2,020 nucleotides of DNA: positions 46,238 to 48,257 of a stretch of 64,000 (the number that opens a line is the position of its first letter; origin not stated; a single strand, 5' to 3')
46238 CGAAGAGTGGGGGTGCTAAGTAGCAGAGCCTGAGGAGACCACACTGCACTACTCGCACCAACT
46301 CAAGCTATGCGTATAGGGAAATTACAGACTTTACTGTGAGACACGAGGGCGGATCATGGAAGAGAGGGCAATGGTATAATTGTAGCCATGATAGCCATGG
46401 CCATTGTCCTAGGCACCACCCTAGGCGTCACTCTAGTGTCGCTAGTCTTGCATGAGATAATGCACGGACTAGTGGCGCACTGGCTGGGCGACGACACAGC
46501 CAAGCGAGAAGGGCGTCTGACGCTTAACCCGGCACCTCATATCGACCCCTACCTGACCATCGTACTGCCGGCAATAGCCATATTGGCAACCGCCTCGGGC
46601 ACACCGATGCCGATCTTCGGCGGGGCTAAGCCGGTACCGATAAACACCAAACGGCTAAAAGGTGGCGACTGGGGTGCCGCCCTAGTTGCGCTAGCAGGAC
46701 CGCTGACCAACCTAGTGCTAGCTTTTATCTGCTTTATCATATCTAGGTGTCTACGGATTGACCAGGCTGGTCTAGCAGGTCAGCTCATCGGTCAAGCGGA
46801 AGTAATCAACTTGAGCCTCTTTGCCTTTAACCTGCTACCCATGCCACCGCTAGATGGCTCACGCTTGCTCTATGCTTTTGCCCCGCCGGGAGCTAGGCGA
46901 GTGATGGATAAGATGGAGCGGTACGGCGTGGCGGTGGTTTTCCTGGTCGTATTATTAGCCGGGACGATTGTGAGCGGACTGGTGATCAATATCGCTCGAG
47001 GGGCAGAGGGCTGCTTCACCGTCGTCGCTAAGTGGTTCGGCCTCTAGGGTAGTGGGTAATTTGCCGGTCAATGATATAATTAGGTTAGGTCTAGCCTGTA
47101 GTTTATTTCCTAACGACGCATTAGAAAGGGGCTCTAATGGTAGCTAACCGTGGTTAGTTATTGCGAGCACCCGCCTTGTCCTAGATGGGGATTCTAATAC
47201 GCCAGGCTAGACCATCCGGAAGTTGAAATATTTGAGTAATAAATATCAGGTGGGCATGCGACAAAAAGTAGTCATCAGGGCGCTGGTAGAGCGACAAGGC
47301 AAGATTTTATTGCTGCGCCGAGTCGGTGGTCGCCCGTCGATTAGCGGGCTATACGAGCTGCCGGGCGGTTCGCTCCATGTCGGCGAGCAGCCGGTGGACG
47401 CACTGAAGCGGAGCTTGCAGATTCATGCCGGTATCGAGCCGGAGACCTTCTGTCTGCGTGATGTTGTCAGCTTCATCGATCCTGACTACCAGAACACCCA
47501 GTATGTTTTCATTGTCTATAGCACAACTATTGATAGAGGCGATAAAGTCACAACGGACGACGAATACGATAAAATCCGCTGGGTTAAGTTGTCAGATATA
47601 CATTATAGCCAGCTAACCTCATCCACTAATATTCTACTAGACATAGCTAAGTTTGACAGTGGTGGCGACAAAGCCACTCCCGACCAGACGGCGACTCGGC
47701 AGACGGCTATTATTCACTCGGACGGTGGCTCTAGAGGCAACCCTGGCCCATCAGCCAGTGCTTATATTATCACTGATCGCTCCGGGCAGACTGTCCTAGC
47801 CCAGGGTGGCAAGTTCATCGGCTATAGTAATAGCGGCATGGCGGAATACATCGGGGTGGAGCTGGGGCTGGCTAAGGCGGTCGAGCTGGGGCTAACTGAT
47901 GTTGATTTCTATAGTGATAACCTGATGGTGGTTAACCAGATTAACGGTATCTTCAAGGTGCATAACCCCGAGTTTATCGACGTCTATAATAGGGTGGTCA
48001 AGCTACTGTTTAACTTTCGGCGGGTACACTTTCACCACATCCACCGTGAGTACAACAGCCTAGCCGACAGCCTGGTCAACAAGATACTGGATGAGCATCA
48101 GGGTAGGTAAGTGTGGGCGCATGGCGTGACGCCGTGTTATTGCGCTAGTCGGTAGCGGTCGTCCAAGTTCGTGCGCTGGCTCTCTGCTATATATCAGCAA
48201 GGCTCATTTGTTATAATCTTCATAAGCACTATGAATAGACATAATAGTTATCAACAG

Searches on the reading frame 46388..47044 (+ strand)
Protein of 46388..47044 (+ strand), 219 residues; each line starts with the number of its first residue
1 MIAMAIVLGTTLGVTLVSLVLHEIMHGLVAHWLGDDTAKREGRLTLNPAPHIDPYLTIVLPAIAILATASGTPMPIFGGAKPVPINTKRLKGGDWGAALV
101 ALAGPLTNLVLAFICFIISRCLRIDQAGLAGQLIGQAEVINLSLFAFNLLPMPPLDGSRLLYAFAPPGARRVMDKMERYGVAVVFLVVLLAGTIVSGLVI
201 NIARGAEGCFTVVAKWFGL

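Call 3: search_protein_families(library=pfam, proteins=[window:46388-47044:+], max_evalue=1)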
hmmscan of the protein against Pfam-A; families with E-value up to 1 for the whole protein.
window:46388-47044:+ (219 aa): 2 families
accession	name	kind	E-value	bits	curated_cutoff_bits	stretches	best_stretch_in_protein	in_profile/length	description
PF02163.28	Peptidase_M50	-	5.7e-13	49.1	27.2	2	133-189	162-218/221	Peptidase family M50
PF11667.14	DUF3267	-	0.49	11.2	27.1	1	16-38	2-24/108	Putative zincin peptidase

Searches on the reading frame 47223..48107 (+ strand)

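Call 3: search_protein_families(library=pfam, proteins=[window:47223-48107:+], max_evalue=1)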
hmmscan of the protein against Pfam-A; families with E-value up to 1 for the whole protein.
window:47223-48107:+ (295 aa): 5 families
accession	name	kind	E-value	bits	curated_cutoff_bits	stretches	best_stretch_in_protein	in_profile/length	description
PF13456.12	RVT_3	-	1.8e-23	83.3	21.6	1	166-287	2-122/123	Reverse transcriptase-like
PF00293.34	NUDIX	-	6.1e-11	42.9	21.1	1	14-127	3-119/134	NUDIX domain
PF14815.12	NUDIX_4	-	3.6e-05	24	35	1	21-127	4-99/113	NUDIX domain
PF13869.12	NUDIX_2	-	0.0021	17.9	27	1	5-96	34-126/188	Nucleotide hydrolase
PF00075.30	RNase_H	-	0.0062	17.2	25.8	1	161-286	3-137/141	RNase H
